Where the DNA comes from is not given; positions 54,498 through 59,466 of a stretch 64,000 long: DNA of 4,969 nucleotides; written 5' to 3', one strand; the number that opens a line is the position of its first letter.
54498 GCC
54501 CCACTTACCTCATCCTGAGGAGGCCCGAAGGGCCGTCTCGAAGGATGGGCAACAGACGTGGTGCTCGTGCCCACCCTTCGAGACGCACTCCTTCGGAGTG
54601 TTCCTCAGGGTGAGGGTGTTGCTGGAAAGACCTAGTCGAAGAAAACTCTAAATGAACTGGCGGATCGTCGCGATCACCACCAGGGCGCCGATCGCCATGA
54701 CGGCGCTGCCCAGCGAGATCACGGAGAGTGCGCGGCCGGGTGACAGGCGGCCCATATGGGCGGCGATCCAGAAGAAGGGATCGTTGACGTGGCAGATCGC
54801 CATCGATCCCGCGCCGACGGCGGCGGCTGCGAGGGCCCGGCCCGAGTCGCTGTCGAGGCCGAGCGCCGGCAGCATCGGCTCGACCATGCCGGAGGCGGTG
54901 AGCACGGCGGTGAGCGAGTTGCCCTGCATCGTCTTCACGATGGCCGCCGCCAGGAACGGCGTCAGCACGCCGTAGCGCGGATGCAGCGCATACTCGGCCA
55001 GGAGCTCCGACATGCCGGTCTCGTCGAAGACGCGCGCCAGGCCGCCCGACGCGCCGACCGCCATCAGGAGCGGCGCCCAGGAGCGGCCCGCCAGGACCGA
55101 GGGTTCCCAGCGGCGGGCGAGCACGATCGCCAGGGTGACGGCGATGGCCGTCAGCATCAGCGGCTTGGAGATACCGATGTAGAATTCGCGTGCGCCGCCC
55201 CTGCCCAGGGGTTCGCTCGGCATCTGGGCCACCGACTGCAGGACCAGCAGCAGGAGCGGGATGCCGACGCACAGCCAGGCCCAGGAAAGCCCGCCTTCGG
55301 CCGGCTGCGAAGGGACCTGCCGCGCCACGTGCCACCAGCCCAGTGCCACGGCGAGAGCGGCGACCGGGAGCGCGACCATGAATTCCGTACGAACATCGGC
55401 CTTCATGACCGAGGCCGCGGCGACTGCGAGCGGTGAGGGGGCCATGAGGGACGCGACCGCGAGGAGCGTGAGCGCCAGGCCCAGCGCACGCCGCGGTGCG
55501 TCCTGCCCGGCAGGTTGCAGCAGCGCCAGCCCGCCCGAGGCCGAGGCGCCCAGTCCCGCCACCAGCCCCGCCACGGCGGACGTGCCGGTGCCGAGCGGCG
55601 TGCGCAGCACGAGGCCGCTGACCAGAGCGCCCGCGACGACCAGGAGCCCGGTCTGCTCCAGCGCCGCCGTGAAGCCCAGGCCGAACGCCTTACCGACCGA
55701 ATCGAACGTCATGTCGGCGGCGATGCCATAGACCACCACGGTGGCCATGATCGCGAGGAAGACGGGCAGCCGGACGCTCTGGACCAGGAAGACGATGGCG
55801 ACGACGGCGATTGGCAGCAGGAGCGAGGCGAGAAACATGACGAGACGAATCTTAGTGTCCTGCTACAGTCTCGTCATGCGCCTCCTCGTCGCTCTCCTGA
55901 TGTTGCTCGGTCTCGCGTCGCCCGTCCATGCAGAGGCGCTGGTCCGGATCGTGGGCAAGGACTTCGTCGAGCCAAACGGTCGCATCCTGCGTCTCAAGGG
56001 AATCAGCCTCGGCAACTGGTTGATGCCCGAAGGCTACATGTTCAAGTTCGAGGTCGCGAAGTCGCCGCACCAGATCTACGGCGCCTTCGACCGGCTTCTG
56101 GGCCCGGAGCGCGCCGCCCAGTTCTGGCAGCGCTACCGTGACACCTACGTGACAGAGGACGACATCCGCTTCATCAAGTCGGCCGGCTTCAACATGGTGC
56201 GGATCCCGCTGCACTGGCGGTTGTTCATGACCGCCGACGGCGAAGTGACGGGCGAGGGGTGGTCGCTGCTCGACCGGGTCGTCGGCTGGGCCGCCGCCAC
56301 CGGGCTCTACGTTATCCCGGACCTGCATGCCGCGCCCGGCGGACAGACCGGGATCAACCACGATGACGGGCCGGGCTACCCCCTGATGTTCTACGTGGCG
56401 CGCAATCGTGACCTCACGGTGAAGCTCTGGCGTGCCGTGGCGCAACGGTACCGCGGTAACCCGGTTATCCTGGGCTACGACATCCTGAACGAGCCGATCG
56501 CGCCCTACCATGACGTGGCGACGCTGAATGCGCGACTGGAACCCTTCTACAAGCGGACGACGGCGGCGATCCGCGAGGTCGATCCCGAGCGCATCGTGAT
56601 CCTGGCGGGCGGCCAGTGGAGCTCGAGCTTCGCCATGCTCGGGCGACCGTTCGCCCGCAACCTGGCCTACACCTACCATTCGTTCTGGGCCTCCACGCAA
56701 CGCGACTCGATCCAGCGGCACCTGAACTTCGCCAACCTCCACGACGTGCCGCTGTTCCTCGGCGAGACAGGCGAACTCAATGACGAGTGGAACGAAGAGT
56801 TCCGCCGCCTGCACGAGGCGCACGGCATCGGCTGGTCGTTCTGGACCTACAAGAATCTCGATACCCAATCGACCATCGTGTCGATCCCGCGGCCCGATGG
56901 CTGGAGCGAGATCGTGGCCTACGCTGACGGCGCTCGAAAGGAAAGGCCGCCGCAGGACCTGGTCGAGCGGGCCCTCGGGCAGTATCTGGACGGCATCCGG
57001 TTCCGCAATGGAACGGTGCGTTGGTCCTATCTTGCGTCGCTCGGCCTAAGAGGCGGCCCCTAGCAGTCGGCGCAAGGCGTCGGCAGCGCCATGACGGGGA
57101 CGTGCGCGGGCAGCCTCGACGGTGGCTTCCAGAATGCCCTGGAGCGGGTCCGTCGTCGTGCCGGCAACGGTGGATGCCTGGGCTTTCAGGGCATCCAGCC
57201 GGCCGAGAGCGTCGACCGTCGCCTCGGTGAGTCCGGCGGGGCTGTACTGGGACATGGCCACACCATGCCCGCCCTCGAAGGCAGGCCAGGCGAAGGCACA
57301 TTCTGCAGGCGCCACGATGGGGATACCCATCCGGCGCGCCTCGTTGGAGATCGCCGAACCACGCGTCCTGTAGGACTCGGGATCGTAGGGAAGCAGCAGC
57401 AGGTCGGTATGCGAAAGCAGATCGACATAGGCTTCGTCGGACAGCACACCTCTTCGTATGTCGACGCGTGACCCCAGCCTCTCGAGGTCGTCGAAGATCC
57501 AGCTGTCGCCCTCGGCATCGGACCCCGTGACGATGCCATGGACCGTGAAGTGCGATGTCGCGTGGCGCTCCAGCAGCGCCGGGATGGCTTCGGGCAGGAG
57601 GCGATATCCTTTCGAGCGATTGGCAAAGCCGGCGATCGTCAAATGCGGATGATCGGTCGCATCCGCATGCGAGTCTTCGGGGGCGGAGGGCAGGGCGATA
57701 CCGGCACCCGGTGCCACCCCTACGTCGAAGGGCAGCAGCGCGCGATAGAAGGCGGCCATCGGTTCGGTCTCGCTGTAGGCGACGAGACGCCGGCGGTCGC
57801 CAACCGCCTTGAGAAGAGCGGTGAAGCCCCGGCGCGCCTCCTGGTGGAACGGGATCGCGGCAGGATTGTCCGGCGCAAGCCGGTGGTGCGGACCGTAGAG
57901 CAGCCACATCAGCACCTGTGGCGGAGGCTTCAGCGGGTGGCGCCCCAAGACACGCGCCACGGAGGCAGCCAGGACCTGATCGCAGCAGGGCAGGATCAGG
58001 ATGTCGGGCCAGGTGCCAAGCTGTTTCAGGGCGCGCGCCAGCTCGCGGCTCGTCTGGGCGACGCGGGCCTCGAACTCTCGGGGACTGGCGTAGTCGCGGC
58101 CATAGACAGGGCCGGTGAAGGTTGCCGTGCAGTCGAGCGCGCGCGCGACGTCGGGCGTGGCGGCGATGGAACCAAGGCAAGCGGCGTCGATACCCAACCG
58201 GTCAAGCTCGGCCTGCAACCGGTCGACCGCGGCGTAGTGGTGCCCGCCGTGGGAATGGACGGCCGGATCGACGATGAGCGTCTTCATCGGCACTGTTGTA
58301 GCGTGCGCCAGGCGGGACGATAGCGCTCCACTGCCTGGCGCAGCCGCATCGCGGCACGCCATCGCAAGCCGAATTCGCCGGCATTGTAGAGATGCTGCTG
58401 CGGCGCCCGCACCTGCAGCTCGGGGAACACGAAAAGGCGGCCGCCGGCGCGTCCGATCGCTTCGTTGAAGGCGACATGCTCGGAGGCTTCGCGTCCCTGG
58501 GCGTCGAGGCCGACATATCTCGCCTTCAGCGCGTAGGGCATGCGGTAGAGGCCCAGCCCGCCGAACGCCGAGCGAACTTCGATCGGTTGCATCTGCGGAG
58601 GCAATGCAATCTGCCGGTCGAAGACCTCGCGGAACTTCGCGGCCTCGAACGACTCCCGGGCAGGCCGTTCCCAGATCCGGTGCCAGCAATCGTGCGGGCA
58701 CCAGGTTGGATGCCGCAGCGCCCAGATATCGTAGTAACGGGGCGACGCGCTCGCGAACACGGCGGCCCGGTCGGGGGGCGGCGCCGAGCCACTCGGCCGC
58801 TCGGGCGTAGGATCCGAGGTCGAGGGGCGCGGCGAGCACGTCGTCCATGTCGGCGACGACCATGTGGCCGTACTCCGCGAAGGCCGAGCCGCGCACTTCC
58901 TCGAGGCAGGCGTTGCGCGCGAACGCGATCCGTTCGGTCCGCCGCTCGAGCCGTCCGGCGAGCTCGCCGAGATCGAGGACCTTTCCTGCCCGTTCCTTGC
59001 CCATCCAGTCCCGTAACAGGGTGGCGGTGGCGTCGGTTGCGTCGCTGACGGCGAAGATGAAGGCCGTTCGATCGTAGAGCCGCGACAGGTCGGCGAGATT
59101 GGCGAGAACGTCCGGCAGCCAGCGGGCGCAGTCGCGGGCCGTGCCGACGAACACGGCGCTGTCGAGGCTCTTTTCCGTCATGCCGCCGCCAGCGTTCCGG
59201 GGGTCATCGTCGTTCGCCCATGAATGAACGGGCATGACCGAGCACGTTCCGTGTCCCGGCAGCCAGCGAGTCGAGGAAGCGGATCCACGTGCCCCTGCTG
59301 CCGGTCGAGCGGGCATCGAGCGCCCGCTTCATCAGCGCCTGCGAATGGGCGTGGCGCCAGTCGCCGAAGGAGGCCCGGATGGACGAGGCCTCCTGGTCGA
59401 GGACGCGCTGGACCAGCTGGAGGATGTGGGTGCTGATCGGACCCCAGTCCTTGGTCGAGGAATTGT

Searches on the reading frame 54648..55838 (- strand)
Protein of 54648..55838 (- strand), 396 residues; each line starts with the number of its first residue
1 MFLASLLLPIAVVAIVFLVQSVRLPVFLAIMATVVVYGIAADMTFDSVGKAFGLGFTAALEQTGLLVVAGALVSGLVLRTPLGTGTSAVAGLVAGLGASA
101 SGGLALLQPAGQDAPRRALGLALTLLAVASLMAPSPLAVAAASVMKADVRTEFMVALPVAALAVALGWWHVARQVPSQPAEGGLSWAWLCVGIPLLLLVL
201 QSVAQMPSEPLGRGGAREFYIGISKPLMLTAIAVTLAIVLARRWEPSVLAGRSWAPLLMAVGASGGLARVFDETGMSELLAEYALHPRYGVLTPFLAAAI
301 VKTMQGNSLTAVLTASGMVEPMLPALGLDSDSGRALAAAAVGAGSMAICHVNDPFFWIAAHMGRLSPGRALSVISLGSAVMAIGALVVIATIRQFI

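Call 11: search_protein_families(library=ncbifam, proteins=[window:54648-55838:-], max_evalue=0.00001)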
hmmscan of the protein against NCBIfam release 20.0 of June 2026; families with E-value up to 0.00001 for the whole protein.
window:54648-55838:- (396 aa): 4 families
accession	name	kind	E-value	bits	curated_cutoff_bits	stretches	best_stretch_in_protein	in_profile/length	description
TIGR00791.1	gntP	subfamily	2.2e-16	59.9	292.75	1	125-394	147-437/439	gluconate:H+ symporter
NF007332.0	PRK09821.1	equivalog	3.7e-11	42.6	524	1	220-391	273-449/454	GntP family transporter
NF007781.0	PRK10472.1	equivalog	5e-11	42.2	625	1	257-389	306-439/446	gluconate transporter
NF011560.0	PRK14984.1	equivalog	4.6e-09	36.1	744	1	193-389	231-431/438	gluconate transporter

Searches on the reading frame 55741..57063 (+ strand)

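Call 10: search_protein_families(library=pfam, proteins=[window:55741-57063:+], max_evalue=0.001)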
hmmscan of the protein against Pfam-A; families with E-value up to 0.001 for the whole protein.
window:55741-57063:+ (440 aa): 1 family
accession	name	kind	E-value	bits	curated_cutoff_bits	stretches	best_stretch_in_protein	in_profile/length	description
PF00150.24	Cellulase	-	4.7e-32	112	23.5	1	135-372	21-270/272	Cellulase (glycosyl hydrolase family 5)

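Call 11: search_protein_families(library=ncbifam, proteins=[window:55741-57063:+], max_evalue=0.00001)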
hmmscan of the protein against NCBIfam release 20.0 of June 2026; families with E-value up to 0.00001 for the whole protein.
window:55741-57063:+ (440 aa): 1 family
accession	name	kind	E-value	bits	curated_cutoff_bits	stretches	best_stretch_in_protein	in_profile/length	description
NF051847.1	EndGlycCerase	equivalog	1.6e-06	27.1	700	0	126-197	48-119/455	endoglycoceramidase I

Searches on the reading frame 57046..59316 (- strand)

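Call 10: search_protein_families(library=pfam, proteins=[window:57046-59316:-], max_evalue=0.001)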
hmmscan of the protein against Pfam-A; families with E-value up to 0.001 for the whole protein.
window:57046-59316:- (756 aa): 1 family
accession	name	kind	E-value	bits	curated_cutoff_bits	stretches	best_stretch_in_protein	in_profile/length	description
PF13692.12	Glyco_trans_1_4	-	9.5e-05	23.1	27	1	560-704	6-140/142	Glycosyl transferases group 1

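Call 11: search_protein_families(library=ncbifam, proteins=[window:57046-59316:-], max_evalue=0.00001)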
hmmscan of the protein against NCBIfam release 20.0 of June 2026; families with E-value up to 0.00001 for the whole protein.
window:57046-59316:- (756 aa): 0 families
